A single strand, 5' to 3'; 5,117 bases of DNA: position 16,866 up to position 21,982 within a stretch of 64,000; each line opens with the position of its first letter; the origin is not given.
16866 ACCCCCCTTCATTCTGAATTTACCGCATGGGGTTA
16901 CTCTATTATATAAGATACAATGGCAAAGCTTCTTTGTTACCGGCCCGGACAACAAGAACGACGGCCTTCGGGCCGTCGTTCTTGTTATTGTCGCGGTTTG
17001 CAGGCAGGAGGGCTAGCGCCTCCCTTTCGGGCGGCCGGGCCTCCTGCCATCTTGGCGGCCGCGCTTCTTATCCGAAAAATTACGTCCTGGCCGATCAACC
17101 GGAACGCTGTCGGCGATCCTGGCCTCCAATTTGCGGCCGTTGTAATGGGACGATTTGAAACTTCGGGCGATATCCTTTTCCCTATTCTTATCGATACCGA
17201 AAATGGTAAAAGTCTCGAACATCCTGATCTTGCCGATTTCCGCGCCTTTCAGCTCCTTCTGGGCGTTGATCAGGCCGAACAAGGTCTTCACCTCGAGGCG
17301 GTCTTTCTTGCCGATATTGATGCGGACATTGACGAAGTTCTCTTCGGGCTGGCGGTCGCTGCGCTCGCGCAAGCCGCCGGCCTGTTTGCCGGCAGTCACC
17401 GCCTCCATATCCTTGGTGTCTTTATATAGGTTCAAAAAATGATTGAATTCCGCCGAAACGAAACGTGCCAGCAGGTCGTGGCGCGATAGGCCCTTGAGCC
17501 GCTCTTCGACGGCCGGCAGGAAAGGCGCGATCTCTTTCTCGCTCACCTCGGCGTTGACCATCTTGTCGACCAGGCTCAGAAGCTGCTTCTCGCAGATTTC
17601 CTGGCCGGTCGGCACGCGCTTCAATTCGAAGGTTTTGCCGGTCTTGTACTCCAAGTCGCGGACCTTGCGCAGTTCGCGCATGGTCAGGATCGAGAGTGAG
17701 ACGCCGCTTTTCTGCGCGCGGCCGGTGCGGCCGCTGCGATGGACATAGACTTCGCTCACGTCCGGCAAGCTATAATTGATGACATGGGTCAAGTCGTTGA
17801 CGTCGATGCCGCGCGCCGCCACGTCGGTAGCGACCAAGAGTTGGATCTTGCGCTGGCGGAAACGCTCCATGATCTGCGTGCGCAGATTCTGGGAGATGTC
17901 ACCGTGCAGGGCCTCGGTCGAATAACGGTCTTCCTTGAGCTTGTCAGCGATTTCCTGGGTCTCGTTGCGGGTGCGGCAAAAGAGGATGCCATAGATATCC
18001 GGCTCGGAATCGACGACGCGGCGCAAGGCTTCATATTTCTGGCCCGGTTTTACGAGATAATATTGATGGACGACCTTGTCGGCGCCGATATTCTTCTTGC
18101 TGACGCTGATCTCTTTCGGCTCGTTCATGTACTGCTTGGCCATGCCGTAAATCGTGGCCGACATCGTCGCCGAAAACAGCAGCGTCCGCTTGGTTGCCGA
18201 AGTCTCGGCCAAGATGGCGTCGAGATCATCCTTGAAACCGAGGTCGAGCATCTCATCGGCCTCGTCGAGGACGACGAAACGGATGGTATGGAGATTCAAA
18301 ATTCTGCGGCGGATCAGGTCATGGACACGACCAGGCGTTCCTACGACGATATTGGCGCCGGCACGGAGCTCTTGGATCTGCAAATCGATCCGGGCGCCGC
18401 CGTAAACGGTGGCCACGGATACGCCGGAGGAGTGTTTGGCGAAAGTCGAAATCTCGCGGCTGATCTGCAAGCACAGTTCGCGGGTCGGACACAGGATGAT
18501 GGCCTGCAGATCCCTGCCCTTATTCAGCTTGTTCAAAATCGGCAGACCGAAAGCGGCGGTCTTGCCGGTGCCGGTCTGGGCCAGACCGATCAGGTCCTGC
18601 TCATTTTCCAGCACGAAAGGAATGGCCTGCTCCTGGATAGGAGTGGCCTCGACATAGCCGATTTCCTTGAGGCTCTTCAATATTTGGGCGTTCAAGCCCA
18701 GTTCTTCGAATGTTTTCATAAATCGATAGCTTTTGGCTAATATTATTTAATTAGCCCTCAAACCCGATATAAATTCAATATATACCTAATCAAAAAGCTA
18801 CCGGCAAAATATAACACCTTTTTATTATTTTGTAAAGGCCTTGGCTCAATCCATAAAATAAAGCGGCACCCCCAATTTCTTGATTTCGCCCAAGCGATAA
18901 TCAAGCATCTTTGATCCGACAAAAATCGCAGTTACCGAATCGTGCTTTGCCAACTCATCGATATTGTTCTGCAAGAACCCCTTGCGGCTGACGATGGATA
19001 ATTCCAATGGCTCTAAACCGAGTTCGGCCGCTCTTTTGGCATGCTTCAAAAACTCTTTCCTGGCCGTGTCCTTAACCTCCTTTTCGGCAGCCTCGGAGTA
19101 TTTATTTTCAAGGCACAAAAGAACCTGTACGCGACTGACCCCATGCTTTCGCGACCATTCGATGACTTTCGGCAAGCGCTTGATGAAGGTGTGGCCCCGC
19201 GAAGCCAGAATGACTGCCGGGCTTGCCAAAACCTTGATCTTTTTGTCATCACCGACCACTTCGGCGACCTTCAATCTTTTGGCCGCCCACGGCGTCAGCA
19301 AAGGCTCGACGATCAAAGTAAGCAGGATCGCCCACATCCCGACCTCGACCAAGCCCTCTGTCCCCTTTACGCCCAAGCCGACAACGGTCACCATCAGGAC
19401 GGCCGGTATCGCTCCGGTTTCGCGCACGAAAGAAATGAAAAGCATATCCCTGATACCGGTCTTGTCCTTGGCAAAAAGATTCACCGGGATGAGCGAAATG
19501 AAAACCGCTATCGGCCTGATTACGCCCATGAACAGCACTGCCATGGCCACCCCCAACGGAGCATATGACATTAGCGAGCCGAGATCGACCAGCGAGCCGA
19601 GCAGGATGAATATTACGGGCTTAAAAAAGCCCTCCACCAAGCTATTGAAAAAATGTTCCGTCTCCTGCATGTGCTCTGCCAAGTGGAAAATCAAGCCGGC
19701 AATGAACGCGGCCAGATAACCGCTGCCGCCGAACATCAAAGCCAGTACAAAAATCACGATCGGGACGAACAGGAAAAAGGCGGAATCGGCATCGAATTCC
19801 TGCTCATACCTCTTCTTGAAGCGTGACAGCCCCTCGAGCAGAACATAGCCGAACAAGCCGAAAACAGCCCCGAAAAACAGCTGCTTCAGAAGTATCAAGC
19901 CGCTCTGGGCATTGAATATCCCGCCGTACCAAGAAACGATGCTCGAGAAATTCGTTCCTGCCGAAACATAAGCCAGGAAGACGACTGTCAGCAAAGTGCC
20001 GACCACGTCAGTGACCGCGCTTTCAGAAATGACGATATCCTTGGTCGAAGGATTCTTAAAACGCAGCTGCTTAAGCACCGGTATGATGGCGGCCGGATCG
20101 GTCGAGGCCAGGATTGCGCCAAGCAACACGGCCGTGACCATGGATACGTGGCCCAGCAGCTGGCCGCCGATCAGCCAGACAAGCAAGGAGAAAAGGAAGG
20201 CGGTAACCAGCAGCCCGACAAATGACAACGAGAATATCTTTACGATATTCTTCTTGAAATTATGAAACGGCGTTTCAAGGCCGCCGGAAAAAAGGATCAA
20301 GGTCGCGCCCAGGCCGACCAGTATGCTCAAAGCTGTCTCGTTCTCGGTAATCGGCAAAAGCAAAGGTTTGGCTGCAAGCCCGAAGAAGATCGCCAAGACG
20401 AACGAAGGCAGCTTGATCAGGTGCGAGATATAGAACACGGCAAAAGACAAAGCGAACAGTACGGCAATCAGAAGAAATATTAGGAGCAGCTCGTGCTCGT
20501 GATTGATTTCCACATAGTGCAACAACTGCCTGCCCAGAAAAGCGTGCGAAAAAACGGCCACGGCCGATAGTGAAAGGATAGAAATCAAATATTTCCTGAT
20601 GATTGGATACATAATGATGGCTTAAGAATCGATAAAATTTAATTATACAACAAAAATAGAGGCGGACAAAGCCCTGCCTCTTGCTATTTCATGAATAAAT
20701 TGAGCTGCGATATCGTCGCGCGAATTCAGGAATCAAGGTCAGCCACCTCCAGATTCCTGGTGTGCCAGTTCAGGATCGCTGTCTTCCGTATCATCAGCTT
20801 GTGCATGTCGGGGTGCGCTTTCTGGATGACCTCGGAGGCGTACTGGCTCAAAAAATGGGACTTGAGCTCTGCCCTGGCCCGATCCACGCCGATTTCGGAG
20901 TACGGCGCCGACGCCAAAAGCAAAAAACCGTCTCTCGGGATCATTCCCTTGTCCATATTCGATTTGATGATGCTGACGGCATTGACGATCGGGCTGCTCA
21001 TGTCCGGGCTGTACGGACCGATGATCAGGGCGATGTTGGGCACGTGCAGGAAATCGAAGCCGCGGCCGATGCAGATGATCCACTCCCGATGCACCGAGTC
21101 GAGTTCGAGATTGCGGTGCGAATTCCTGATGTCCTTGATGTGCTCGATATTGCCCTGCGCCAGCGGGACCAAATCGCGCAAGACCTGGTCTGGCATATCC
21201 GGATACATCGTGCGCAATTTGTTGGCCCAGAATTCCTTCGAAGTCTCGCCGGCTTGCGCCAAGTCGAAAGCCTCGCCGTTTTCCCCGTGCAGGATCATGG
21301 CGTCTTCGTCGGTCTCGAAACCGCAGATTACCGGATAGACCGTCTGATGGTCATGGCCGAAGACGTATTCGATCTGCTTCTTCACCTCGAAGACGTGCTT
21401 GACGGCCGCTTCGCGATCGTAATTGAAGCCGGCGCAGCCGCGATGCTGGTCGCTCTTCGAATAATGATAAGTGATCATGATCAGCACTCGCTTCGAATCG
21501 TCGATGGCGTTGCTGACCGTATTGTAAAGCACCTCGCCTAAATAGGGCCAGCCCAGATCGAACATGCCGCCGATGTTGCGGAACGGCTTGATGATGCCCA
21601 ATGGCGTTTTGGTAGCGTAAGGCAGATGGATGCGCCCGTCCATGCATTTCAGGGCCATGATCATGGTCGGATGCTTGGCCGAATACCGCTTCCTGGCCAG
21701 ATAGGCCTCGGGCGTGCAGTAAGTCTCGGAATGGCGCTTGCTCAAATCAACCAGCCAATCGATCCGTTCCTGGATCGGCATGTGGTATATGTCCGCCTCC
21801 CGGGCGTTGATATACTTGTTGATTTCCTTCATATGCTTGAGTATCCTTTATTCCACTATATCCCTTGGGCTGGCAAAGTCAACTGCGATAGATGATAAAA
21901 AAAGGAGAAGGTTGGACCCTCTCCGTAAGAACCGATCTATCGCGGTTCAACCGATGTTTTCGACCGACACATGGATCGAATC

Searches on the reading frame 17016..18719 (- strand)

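Call 63: search_protein_families(library=pfam, proteins=[window:17016-18719:-], max_evalue=0.00001)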
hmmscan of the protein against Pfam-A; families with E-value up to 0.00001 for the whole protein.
window:17016-18719:- (568 aa): 4 families
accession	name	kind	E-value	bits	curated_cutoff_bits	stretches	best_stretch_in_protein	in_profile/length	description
PF00270.35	DEAD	-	1.1e-47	162.3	26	1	26-189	1-163/167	DEAD/DEAH box helicase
PF00271.37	Helicase_C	-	2e-31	108.9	23.5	1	228-335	2-109/110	Helicase conserved C-terminal domain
PF03880.21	DbpA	-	3.6e-15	56.2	25.6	1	465-534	2-71/72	DbpA RNA binding domain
PF04851.21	ResIII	-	3.6e-06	27.4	22.5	1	26-186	5-162/164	Type III restriction enzyme, res subunit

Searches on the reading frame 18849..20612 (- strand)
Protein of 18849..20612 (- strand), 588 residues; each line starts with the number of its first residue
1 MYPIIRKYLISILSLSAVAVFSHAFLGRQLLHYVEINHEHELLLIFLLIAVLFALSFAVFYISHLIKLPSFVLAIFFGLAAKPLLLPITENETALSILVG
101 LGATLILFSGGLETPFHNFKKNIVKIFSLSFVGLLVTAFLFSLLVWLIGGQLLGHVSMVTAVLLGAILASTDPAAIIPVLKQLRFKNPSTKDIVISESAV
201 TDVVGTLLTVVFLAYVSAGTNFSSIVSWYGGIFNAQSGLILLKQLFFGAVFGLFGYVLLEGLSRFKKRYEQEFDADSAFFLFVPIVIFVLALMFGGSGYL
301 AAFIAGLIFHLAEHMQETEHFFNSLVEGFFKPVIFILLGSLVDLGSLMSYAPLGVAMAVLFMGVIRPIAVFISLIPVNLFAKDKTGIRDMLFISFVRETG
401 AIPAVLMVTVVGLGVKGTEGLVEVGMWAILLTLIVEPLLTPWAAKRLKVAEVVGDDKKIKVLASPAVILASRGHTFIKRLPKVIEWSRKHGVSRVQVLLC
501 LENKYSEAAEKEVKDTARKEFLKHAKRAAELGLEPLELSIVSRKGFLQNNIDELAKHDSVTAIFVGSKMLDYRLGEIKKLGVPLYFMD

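Call 63: search_protein_families(library=pfam, proteins=[window:18849-20612:-], max_evalue=0.00001)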
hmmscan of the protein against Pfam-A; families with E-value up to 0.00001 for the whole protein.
window:18849-20612:- (588 aa): 1 family
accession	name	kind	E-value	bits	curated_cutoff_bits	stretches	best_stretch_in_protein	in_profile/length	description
PF00999.27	Na_H_Exchanger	-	1.4e-48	166.1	26.2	1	56-444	5-373/375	Sodium/hydrogen exchanger, transmembrane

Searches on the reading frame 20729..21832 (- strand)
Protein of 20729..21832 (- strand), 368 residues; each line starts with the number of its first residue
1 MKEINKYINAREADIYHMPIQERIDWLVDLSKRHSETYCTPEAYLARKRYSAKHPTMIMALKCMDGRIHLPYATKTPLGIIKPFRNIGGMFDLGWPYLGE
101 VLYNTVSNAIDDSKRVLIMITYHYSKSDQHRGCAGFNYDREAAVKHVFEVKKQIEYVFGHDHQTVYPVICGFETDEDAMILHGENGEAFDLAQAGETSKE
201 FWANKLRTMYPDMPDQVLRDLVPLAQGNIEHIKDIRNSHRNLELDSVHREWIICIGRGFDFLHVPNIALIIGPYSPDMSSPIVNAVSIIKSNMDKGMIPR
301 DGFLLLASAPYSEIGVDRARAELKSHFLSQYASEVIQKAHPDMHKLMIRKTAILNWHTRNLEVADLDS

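Call 63: search_protein_families(library=pfam, proteins=[window:20729-21832:-], max_evalue=0.00001)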
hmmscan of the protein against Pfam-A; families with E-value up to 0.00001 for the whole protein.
window:20729-21832:- (368 aa): 1 family
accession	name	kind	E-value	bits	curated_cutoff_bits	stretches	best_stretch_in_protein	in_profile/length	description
PF20686.2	CsoSCA_cat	-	1.5e-07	31.5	21.5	1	62-183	18-151/236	Carboxysome Shell Carbonic Anhydrase, catalytic domain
